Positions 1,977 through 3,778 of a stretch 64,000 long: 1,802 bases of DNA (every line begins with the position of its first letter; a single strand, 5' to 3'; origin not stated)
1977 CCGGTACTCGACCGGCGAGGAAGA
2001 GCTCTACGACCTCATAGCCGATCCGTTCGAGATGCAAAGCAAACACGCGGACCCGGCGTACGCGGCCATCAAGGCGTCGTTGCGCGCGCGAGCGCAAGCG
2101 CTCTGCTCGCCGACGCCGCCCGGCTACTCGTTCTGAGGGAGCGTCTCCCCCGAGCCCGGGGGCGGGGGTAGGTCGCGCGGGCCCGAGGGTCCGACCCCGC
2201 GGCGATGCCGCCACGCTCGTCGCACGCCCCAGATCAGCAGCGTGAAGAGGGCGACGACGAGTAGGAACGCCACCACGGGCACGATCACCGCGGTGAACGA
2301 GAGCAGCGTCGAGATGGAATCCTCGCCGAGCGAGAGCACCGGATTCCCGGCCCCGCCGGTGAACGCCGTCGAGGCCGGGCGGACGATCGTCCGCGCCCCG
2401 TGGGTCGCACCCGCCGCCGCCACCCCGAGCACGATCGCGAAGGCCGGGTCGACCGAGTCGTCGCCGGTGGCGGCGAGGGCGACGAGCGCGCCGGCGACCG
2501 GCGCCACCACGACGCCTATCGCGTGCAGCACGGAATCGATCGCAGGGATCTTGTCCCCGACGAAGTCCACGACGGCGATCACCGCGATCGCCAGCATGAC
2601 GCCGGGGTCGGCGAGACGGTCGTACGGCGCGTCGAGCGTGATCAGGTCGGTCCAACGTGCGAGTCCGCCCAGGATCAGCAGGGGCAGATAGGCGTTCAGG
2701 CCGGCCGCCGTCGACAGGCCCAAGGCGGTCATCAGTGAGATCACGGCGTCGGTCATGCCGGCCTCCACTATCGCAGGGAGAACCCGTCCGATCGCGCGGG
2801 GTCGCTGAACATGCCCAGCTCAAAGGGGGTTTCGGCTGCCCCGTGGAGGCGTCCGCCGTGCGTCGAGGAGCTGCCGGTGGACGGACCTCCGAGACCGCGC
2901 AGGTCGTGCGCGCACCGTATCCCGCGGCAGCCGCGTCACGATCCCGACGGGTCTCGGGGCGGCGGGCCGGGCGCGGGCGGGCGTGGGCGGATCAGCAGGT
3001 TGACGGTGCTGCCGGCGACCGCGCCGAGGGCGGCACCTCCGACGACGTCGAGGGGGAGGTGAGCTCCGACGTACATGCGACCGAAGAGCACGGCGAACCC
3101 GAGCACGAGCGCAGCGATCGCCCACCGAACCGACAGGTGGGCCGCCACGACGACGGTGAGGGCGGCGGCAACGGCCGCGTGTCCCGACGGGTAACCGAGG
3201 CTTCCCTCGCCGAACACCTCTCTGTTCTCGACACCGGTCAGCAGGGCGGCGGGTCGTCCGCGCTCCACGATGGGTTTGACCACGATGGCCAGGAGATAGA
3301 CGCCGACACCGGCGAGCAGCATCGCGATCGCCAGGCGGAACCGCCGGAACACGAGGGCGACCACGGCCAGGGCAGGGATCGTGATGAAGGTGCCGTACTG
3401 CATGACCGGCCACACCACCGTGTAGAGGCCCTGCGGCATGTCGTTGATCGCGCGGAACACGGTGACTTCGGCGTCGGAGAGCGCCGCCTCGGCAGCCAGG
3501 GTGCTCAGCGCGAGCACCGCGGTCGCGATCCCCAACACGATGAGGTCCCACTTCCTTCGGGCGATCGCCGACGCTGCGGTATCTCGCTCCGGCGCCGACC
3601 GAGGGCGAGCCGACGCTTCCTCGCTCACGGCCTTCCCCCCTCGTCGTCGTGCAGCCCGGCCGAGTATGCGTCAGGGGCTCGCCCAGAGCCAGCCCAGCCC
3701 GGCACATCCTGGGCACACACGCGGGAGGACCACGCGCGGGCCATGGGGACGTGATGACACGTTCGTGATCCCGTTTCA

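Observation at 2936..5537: Divergent PAP2 phosphatase pair, one fused to an ePK-like (Kdo/RIO-type) kinase domain and a C-terminal TM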

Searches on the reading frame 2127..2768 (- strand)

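Call 3: search_protein_families(library=pfam, proteins=[window:2127-2768:-], max_evalue=0.1)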
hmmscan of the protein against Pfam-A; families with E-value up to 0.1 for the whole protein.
window:2127-2768:- (214 aa): 1 family
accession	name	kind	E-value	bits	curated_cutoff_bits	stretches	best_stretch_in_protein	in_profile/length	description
PF13548.11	DUF4126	-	2.8e-46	157.9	27.5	1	12-184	1-175/175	Domain of unknown function (DUF4126)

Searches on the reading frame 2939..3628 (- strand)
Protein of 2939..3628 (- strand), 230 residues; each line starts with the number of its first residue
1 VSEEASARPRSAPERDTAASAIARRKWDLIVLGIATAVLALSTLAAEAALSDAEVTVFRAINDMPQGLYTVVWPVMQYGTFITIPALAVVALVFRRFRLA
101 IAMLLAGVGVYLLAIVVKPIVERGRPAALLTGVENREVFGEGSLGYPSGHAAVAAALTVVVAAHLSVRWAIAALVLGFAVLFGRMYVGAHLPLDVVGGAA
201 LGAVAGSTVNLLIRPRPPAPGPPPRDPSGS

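Call 3: search_protein_families(library=pfam, proteins=[window:2939-3628:-], max_evalue=0.1)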
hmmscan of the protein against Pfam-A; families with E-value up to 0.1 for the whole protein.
window:2939-3628:- (230 aa): 3 families
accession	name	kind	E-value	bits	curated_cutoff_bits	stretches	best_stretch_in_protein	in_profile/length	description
PF01569.27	PAP2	-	4e-16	59.4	27.2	1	102-209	4-121/130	PAP2 superfamily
PF14378.12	PAP2_3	-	0.00015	22.1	27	1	76-205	34-187/190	PAP2 superfamily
PF02681.20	DUF212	-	0.051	14.2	26.5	1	105-181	7-77/126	Divergent PAP2 family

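Call 4: search_protein_families(library=ncbifam, proteins=[window:2939-3628:-], max_evalue=0.1)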
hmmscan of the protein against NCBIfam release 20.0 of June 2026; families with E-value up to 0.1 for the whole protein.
window:2939-3628:- (230 aa): 3 families
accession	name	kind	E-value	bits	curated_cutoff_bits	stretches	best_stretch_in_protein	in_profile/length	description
NF047884.1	UdeprDiPSep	equivalog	8.9e-15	55.1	250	1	44-208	16-182/188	undecaprenyl-diphosphatase SepP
NF008813.0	PRK11837.1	equivalog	5.1e-06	26.6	229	1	101-212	62-171/202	undecaprenyl-diphosphate phosphatase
NF007975.0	PRK10699.1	equivalog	0.00021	20.8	261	1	143-204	156-221/254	phosphatidylglycerophosphatase B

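Call 76: search_solved_structures(query=window:2939-3628:-, max_evalue=0.001)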
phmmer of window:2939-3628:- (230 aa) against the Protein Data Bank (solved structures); distinct sequences matched with E-value up to 0.001: 2.
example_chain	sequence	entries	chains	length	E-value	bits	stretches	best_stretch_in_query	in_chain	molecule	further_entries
6ebu_A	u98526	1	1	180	3.3e-10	43.4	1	55-206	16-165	LpxE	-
5jki_A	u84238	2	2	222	0.00077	22.6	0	34-204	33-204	Putative lipid phosphate phosphatase YodM | Phosphatidylglycerophosphatase B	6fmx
